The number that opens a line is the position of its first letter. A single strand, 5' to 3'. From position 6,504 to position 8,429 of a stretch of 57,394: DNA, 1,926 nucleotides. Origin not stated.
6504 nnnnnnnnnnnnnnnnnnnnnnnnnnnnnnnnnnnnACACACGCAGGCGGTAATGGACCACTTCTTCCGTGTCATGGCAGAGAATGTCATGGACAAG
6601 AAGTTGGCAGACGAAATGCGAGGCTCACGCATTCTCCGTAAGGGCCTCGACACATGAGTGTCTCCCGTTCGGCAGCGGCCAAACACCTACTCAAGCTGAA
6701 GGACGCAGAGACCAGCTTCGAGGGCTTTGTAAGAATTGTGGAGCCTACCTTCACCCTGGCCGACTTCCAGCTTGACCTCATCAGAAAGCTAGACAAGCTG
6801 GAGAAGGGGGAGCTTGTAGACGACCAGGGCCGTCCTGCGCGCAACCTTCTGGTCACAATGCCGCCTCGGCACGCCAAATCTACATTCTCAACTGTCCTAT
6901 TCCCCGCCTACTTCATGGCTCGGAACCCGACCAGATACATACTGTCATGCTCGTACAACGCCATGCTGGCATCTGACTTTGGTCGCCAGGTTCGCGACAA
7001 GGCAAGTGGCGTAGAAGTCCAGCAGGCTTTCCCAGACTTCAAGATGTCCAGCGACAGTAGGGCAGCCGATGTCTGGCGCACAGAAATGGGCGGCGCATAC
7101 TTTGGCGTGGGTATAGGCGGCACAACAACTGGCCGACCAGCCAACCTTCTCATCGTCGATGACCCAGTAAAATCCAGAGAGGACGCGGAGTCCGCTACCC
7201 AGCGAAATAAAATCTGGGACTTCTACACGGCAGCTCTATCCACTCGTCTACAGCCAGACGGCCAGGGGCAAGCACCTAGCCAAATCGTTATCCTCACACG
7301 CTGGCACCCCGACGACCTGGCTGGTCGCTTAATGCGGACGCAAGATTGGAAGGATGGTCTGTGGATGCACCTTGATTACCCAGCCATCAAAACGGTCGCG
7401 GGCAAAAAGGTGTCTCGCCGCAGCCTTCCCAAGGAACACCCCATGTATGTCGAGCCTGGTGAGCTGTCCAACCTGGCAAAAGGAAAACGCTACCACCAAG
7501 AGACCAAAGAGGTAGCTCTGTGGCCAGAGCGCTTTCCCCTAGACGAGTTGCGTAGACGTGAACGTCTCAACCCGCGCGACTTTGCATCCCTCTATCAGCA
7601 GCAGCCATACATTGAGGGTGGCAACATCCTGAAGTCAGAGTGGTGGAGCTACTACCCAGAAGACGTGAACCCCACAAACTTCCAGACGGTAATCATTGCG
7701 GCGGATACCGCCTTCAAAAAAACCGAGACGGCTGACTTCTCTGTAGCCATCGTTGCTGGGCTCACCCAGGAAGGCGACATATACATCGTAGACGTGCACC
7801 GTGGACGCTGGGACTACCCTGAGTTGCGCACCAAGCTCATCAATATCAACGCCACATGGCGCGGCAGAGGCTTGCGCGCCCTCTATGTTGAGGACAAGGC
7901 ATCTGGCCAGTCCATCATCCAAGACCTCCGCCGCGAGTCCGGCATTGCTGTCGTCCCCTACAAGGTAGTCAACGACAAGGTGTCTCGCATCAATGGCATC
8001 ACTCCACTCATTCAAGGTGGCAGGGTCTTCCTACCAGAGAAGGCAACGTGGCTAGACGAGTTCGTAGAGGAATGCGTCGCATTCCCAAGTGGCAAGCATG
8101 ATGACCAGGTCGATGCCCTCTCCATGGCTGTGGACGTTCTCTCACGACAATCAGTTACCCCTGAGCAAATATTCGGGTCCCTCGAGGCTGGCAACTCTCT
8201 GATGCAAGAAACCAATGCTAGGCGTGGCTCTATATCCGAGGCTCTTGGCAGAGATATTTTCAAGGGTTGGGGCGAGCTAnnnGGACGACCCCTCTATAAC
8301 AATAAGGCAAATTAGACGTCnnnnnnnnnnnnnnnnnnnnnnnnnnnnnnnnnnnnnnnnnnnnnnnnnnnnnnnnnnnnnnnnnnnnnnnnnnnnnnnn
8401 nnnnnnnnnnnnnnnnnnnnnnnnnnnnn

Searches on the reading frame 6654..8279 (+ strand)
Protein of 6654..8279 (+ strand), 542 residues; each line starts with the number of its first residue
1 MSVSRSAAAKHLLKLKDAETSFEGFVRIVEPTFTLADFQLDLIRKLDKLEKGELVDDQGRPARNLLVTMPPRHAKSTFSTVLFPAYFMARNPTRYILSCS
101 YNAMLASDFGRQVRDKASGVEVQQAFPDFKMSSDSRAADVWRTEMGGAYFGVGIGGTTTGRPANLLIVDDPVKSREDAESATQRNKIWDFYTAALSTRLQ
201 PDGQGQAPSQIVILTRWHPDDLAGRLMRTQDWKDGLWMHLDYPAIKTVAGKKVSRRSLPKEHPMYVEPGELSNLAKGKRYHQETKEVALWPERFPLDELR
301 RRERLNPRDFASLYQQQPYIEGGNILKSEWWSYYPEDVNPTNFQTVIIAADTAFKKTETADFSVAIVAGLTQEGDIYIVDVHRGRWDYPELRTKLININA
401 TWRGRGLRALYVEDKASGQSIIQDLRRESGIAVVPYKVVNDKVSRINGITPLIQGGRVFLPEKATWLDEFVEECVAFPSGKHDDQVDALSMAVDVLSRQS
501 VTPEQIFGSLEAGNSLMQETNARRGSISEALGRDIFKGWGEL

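Call 22: search_protein_families(library=phrogs, proteins=[window:6654-8279:+], max_evalue=0.00001)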
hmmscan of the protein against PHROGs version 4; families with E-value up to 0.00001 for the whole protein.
window:6654-8279:+ (542 aa): 6 families
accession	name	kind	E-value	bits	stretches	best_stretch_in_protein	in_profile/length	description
phrog_38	-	head and packaging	2.1e-121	408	1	7-511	253-717/760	terminase large subunit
phrog_4758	-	head and packaging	3.6e-48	165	1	24-247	22-238/243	terminase large subunit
phrog_5573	-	head and packaging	2e-47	162.7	1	288-495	26-233/250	terminase large subunit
phrog_30251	-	head and packaging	2.6e-22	79.9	1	20-229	19-224/799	terminase large subunit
phrog_979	-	head and packaging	3.5e-16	60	1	320-521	410-623/642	terminase large subunit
phrog_12171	-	head and packaging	6.7e-09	36.8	1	415-497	18-96/110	terminase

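Call 55: search_dna_similar(query=window:6654-8279:+, collection=phages, mode=protein, max_rows=15)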
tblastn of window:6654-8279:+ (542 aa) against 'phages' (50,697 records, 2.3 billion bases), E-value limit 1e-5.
Records with a match: 2740; places in all: 2782; records where one place covers at least 80% of the query: 1334.
Best place of each record, by identity: 60-80% 1; <60% 2739.
By first word of the organism name: Mycobacterium 496; Klebsiella 445; Escherichia 341; Microbacterium 273; Gordonia 185; Bacteriophage 56; Acinetobacter 51; Caulobacter 43; Brucella 41; Lactococcus 40; and 108 more.
By host as written in the record: Mycobacterium smegmatis mc2 155 348; - 197; Klebsiella pneumoniae 197; Gordonia terrae 3612 145; Microbacterium foliorum NRRL B-24224 SEA 111; Microbacterium foliorum NRRL B-24224 104; Escherichia coli 96; Mycobacterium smegmatis mc#155 83; and 569 more.
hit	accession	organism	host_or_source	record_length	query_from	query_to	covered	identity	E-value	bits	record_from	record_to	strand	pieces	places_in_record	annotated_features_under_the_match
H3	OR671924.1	Roseobacter phage CRP-810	Roseobacter sp. (CHUG lineage)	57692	17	540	97%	61.9%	0e+0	706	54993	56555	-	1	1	terminase large subunit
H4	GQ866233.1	Aggregatibacter phage S1249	Aggregatibacter actinomycetemcomitans ...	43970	18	498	89%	34.8%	8e-68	243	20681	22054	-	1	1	putative terminase large subunit TerL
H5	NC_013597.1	Aggregatibacter phage S1249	Aggregatibacter actinomycetemcomitans ...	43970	18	498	89%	34.8%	8e-68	243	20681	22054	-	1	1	terminase large subunit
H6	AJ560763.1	Haemophilus phage Aaphi23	Actinobacillus actinomycetemcomitans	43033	18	498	89%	34.7%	8e-67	240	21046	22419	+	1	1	terL: putative terminase large subunit TerL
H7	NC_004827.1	Haemophilus phage Aaphi23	Actinobacillus actinomycetemcomitans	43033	18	498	89%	34.7%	8e-67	240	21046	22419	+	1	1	terL: terminase large subunit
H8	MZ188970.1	Phage CBW1004C-Prop1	-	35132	1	496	92%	33.7%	3e-54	204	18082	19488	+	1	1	terminase large subunit | terminase small subunit protein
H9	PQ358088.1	Staphylococcus phage TPWB-09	Staphylococcus sp.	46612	1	494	91%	33.5%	3e-73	259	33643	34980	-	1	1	terminase large subunit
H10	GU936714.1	Synechococcus phage S-CBS2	Synechococcus sp. CB0204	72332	25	500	88%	34.6%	1e-78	275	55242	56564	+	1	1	terL: large terminase subunit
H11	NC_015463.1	Synechococcus phage S-CBS2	Synechococcus sp. CB0204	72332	25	500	88%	34.6%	1e-78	275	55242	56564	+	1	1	terL: terminase large subunit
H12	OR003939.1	Phage DSL-LC04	Gammaproteobacteria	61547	18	493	88%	34.6%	9e-78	272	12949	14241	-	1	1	terminase large subunit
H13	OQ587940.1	Synechococcus phage S-CRES2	Synechococcus sp.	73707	25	500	88%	34.3%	1e-78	275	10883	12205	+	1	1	terminase large subunit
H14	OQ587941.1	Synechococcus phage S-CRES3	Synechococcus sp.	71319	25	500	88%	34.2%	6e-77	270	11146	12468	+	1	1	terminase large subunit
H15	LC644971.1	Acetobacter phage phiAO1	Acetobacter orleanensis NBRC 3170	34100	25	503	88%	33.9%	3e-62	227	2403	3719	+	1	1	phage Terminase protein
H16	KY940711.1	Bradyrhizobium phage BDU-MI-1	Bradyrhizobium diazoefficiens USDA110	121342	25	496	87%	34.2%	6e-58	214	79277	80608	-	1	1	terminase large subunit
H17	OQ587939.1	Synechococcus phage S-CRES1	Synechococcus sp.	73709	25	500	88%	33.9%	1e-77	272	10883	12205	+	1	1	large terminase subunit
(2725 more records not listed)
